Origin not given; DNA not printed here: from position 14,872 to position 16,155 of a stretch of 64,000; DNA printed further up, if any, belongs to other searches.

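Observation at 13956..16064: DHDPS-family aldolase plus MfnB-like synthase fused to a TusA-like sulfur-carrier-type domain, bracketed by a palindrome and a strong terminator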

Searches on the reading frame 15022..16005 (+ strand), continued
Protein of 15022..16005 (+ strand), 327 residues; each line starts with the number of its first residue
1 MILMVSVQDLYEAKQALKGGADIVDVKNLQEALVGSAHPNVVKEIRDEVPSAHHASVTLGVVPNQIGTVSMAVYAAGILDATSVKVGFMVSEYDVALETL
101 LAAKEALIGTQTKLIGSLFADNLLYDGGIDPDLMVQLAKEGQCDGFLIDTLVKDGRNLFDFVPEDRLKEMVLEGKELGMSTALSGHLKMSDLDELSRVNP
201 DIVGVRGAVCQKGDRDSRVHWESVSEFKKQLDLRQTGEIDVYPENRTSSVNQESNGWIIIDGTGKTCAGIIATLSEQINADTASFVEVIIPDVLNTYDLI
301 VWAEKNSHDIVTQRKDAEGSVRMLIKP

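Call 55: find_encoding_contigs(protein=P0273, flank=10000, max_places=2)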
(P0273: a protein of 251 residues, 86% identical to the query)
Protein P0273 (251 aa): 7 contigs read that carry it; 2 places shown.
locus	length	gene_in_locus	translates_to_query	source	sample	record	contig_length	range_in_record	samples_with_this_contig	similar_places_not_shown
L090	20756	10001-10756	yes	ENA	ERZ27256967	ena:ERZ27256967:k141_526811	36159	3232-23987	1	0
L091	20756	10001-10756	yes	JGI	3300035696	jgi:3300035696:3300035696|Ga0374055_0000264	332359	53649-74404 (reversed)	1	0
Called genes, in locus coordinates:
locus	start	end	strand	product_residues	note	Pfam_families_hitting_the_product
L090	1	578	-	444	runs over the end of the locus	PF00675:Peptidase_M16, PF05193:Peptidase_M16_C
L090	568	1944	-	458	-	PF00675:Peptidase_M16, PF05193:Peptidase_M16_C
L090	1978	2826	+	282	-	PF01040:UbiA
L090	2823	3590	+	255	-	PF01884:PcrB, PF00977:His_biosynth (weak), PF01180:DHO_dh (weak)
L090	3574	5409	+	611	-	PF09843:DUF2070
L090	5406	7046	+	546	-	PF04389:Peptidase_M28 (weak), PF01546:Peptidase_M20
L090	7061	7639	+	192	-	PF01864:CarS-like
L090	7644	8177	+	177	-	PF00156:Pribosyltran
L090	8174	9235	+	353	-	PF02778:tRNA_int_endo_N (weak), PF01974:tRNA_int_endo, PF02778:tRNA_int_endo_N, PF01974:tRNA_int_endo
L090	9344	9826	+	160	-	PF03061:4HBT (weak)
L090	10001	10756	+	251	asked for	PF04476:4HFCP_synth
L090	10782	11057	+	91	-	PF01206:TusA (weak)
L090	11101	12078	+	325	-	PF00701:DHDPS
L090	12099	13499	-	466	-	PF00696:AA_kinase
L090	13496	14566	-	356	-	PF01118:Semialdhyde_dh, PF02774:Semialdhyde_dhC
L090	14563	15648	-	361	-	PF01264:Chorismate_synt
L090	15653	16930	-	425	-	PF00275:EPSP_synthase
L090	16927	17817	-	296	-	PF00288:GHMP_kinases_N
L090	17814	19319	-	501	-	PF01487:DHquinase_I, PF08501:Shikimate_dh_N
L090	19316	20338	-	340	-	PF01959:DHQS, PF26558:DHQS_2nd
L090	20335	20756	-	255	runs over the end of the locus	PF01791:DeoC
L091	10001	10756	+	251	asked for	PF04476:4HFCP_synth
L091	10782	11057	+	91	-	PF01206:TusA (weak)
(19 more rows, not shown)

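Call 58: find_related_loci(query=A3, collection=metagenome_contigs, flank=10000)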
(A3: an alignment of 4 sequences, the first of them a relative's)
Query A3 (325 aa) in metagenome_contigs; peptide patterns used: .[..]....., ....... (x = any residue, [..] = any of these).
599 stretches matched a pattern (row limit reached: there are more); 400 encode a relative of the query (tblastn E <= 1e-3); the best 80 are kept; 80 distinct loci.
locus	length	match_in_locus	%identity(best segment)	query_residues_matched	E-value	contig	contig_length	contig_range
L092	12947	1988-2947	76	1-320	4e-171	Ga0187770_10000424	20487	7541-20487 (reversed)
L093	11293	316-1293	81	1-324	5e-170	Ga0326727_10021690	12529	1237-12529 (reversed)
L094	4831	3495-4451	70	1-319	1e-163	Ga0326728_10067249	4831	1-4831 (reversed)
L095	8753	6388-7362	72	1-324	1e-159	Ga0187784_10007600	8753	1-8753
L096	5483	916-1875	73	1-320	2e-160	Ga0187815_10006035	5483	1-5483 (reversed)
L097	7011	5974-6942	72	1-323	7e-158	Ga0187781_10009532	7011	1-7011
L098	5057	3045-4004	72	1-320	1e-159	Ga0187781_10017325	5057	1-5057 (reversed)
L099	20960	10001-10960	68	1-320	1e-156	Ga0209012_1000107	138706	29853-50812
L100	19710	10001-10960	71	1-320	1e-155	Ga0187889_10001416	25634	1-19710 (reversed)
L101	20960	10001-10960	71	1-320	1e-155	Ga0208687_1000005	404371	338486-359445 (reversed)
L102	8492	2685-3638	72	3-320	1e-155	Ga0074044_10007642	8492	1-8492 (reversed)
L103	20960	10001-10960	71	1-320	3e-155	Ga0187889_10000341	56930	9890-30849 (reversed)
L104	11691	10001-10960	71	1-320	3e-154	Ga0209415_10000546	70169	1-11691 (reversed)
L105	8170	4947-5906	71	1-320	1e-154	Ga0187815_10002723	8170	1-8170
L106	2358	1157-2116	70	1-320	9e-165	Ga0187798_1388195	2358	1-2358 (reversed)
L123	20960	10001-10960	69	1-320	8e-153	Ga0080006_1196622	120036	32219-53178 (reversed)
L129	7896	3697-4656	70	1-320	2e-152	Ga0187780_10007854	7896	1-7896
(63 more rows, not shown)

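Call 67: search_solved_structures(query=A3, max_evalue=1e-8, show_alignments=1)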
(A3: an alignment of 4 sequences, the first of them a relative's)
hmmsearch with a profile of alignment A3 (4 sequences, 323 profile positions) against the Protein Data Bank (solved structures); distinct sequences matched with E-value up to 1e-8: 118 (the best 60 are shown).
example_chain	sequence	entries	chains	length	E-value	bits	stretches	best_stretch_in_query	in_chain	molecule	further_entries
2yxg_A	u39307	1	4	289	2.5e-24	89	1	17-319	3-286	Dihydrodipicolinate synthase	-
3si9_A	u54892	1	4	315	1e-22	83.7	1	16-194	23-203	Dihydrodipicolinate synthase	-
3flu_A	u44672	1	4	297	5.1e-22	81.4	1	16-194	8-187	Dihydrodipicolinate synthase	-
3hij_A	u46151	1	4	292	2.1e-21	79.4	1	21-177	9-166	Dihydrodipicolinate synthase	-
1xky_A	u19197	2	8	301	2.2e-21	79.3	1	21-177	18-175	dihydrodipicolinate synthase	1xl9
2rfg_A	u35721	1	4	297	2.3e-20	75.9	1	17-180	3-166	Dihydrodipicolinate synthase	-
3a5f_A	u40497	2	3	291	2.4e-20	75.9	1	18-203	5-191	Dihydrodipicolinate synthase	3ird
3pud_A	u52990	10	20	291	3e-20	75.6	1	16-202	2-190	Dihydrodipicolinate synthase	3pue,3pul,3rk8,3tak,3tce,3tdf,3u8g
7loy_A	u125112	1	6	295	3.4e-19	72.1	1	22-195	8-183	4-hydroxy-tetrahydrodipicolinate synthase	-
7mjf_A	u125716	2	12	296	3.5e-19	72.1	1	22-195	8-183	4-hydroxy-tetrahydrodipicolinate synthase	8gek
7lvl_A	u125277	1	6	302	3.6e-19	72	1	22-195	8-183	4-hydroxy-tetrahydrodipicolinate synthase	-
4xky_A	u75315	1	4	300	5.7e-19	71.4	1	21-319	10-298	Dihydrodipicolinate synthase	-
3qze_A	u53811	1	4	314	1.9e-18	69.6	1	14-201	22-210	Dihydrodipicolinate synthase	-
4i7u_A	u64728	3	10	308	2.8e-18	69.1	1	15-193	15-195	Dihydrodipicolinate synthase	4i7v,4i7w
6p90_A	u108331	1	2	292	2.9e-18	69.1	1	17-201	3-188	4-hydroxy-tetrahydrodipicolinate synthase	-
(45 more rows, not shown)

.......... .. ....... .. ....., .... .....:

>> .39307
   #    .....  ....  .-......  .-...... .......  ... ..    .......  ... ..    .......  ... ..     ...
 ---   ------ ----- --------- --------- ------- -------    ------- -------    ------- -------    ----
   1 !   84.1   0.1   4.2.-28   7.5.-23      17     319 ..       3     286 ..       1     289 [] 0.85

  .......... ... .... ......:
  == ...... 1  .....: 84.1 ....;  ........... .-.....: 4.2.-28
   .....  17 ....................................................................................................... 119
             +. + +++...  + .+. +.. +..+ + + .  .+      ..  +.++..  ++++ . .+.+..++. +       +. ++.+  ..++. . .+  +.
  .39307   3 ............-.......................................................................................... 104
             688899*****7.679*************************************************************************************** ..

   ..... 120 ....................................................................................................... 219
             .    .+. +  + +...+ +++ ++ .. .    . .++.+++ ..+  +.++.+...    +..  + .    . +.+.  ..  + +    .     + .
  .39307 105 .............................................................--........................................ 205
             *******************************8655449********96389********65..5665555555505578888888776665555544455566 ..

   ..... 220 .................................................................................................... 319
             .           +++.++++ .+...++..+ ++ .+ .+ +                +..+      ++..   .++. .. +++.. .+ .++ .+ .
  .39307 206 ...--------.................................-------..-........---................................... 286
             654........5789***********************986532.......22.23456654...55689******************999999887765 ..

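Call 73: find_homologous_proteins(query=L090:10782-11054:+, max_evalue=0.001)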
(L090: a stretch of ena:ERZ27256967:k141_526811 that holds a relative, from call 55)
Query L090:10782-11054:+ (91 aa): 5 proteins with E <= 0.001 among 21 candidates.
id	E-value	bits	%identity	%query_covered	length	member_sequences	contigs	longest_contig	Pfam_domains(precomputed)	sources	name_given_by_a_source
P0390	2.0e-50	186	100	100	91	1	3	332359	PF01206.23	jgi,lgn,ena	jgi:TusA-related sulfurtransferase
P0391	1.1e-23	101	67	82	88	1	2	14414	-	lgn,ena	-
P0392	1.6e-23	100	68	76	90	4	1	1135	-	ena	-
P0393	1.8e-16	78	50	88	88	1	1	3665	PF01206.23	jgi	-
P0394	8.6e-16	76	46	92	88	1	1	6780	PF01206.23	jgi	jgi:TusA-related sulfurtransferase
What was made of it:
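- JGI annotates the archaeal copies as TusA-related sulfurtransferases (call 73).
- Tried and rejected: A homologue search with the stand-alone archaeal TusA-like protein returned only 5 proteins and no new domain architectures (call 73).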

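Call 76: search_protein_families(library=ncbifam, proteins=[L090:11101-12075:+, L090:10001-10753:+, L090:10782-11054:+, L129:4764-6533:+], max_evalue=0.00001)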
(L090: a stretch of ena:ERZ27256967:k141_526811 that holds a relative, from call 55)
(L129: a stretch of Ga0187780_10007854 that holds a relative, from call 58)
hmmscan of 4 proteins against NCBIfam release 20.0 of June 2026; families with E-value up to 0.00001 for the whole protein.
L090:11101-12075:+ (325 aa): 7 families
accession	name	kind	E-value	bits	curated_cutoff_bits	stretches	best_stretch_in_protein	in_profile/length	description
NF002958.0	PRK03620.1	subfamily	3.7e-22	78.5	278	1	17-184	12-176/307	5-dehydro-4-deoxyglucarate dehydratase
TIGR03249.1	KdgD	equivalog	6.1e-21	74.8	373.95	1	21-194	14-185/299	5-dehydro-4-deoxyglucarate dehydratase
TIGR00674.1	dapA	equivalog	1.2e-19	70.2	206.15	1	20-190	3-174/286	4-hydroxy-tetrahydrodipicolinate synthase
TIGR02313.1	HpaI-NOT-DapA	exception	2.6e-15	56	396.7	1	16-184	1-172/294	2,4-dihydroxyhept-2-ene-1,7-dioic acid aldolase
NF003164.0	PRK04147.1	equivalog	1.4e-14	54.1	281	1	14-180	2-170/294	N-acetylneuraminate lyase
NF040954.1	Arch_KDGaldase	equivalog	1.3e-10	41.1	390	1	23-151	7-133/288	bifunctional 2-dehydro-3-deoxy-phosphogluconate/2-dehydro-3-deoxy-6-phosphogalactonate aldolase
TIGR00683.1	nanA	equivalog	1.4e-10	41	382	1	16-179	1-166/293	N-acetylneuraminate lyase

L090:10001-10753:+ (251 aa): 4 families
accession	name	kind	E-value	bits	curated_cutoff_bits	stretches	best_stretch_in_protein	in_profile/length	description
NF002573.0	PRK02227.1-1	equivalog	1.3e-65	221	341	1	3-233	2-234/236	(5-formylfuran-3-yl)methyl phosphate synthase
NF002575.0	PRK02227.1-3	equivalog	1.3e-54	185.4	304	1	4-232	3-231/233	(5-formylfuran-3-yl)methyl phosphate synthase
NF002576.0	PRK02227.1-5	equivalog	1.1e-33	116.4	297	1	1-233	1-223/236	hypothetical protein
NF002574.0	PRK02227.1-2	subfamily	2.4e-28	99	286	1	1-233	1-223/233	hypothetical protein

L090:10782-11054:+ (91 aa): 0 families

L129:4764-6533:+ (590 aa): 93 families (the best 25 are shown)
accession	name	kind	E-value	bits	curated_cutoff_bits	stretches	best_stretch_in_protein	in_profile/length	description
NF047394.1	AcylCoAsynMbcS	equivalog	2.1e-134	449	850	1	32-559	3-523/525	acyl-CoA synthetase MbcS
NF003313.0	PRK04319.1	equivalog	2.8e-102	342.8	729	1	40-557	42-562/574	acetate--CoA ligase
NF004837.0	PRK06187.1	subfamily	1.3e-74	251.3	476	1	52-562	17-528/531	long-chain-fatty-acid--CoA ligase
TIGR02262.1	benz_CoA_lig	subfamily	7e-74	249.4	375.25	1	69-554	26-507/508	benzoate-CoA ligase family protein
TIGR02188.1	Ac_CoA_lig_AcsA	equivalog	1.4e-71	241.6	724.95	2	191-560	226-609/629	acetate--CoA ligase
NF001208.0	PRK00174.1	subfamily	7.7e-70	235.9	657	1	191-559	244-623/649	acetate--CoA ligase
NF004808.0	PRK06155.1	equivalog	4.2e-61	206.8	722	1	54-557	32-523/542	ATP-dependent acyl-CoA ligase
NF006182.0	PRK08316.1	subfamily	3.5e-60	204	663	1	51-559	19-520/523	fatty acyl-CoA synthetase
NF006181.0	PRK08314.1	subfamily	9.1e-59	199.1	705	1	185-562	185-560/563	long-chain-fatty-acid--CoA ligase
NF005947.1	PRK08008.1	equivalog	7.4e-56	189.8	651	1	54-552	18-517/518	crotonobetaine/carnitine-CoA ligase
NF053567.1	HBDA_AROS1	equivalog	8.5e-55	186.1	1000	1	71-554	37-517/523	3-hydroxybenzoate--CoA ligase HbdA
NF005702.0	PRK07514.1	subfamily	6e-54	183.2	558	1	69-558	25-502/506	malonyl-CoA synthase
NF004511.1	PRK05852.1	equivalog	1.7e-53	182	650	1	51-554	7-502/505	FadD7 family fatty acid--CoA ligase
NF005714.0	PRK07529.1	subfamily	6.3e-52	176.8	632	1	195-569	207-589/640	acyl-CoA synthetase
NF005220.0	PRK06710.1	equivalog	1e-50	172.4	1116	1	201-562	203-557/563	long-chain-fatty-acid--CoA ligase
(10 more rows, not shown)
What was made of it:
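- On MfnB / 4-HFC-P synthase: The archaeal clade member scores 221 against 341 (call 76).
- On DapA (4-hydroxy-tetrahydrodipicolinate synthase): A true dapA is present at 46309-47202 (call 76).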

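Call 80: find_encoding_contigs(protein=P0387, flank=10000, max_places=1)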
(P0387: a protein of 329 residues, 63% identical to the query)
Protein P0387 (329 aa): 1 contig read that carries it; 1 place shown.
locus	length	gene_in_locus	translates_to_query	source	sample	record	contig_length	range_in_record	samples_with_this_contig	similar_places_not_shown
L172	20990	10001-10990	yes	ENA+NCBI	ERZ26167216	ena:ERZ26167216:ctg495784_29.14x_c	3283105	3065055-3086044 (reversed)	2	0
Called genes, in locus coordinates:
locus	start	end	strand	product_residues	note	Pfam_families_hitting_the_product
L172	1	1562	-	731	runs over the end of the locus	PF13328:HD_4, PF01966:HD, PF04607:RelA_SpoT, PF02824:TGS, PF19296:RelA_AH, PF28438:RelA_RIS, PF13291:ACT_4, PF01842:ACT (weak)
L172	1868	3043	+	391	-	PF13393:tRNA-synt_His, PF00587:tRNA-synt_2b, PF03129:HGTP_anticodon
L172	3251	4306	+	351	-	PF02912:Phe_tRNA-synt_N, PF01409:tRNA-synt_2d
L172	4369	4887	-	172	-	-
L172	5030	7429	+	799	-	PF01588:tRNA_bind, PF03483:B3_4, PF03484:B5, PF17759:tRNA_synthFbeta, PF03147:FDX-ACB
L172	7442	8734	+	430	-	PF03453:MoeA_N, PF00994:MoCF_biosynth, PF03454:MoeA_C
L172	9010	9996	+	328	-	PF00701:DHDPS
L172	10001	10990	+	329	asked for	PF04476:4HFCP_synth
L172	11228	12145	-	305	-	-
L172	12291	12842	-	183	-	PF02441:Flavoprotein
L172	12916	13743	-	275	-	PF01040:UbiA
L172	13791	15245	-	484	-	PF20695:UbiD_N, PF01977:UbiD, PF20696:UbiD_C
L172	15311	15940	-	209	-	PF00440:TetR_N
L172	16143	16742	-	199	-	PF00625:Guanylate_kin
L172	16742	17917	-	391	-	PF00275:EPSP_synthase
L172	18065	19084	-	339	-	PF02153:PDH_N, PF20463:PDH_C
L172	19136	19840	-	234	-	PF02163:Peptidase_M50 (weak)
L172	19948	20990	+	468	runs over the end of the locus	PF13196:DUF4012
